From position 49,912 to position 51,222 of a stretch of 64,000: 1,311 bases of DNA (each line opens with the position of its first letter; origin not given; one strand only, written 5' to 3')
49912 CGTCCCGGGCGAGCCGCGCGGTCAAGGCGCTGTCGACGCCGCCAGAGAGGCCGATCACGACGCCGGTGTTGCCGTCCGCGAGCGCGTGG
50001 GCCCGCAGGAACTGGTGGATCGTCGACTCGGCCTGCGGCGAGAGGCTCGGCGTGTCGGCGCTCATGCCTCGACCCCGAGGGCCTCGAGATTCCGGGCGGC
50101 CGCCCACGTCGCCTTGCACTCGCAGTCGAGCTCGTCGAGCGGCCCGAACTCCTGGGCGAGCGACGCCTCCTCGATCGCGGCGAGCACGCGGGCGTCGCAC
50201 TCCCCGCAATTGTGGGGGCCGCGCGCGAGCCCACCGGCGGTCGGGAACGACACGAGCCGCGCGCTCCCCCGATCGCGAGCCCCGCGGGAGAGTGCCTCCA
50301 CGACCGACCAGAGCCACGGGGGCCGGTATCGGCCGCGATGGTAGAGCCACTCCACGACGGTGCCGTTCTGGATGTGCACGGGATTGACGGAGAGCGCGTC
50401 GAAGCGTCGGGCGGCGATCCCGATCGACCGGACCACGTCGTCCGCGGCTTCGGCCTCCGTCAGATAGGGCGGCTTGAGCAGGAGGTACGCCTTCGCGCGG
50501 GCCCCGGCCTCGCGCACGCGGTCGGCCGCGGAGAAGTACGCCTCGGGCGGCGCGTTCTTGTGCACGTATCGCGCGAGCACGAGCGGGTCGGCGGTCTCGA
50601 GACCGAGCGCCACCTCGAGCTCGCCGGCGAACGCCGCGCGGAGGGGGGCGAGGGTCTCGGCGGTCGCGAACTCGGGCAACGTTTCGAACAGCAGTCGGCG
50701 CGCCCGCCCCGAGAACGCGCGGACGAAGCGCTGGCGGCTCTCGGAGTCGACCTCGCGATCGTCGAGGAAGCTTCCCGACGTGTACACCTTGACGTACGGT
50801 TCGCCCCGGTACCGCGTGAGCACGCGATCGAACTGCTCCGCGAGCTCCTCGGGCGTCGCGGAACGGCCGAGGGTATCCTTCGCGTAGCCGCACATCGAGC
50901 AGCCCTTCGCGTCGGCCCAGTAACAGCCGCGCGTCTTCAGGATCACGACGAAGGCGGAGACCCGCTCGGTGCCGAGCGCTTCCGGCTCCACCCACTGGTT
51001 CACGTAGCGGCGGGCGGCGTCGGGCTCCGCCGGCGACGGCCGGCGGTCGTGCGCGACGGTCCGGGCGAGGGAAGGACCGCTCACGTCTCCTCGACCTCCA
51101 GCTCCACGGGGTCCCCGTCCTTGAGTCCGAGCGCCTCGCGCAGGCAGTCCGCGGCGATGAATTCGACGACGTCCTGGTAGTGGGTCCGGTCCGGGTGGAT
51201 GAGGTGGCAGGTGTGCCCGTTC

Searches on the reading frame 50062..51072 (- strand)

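Call 12: search_protein_families(library=pfam, proteins=[window:50062-51072:-])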
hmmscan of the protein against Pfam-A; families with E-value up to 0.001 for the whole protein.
window:50062-51072:- (336 aa): 1 family
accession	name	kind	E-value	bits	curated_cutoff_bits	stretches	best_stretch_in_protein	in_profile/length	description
PF04055.27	Radical_SAM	-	8.6e-08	33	29.5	1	47-209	4-159/166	Radical SAM superfamily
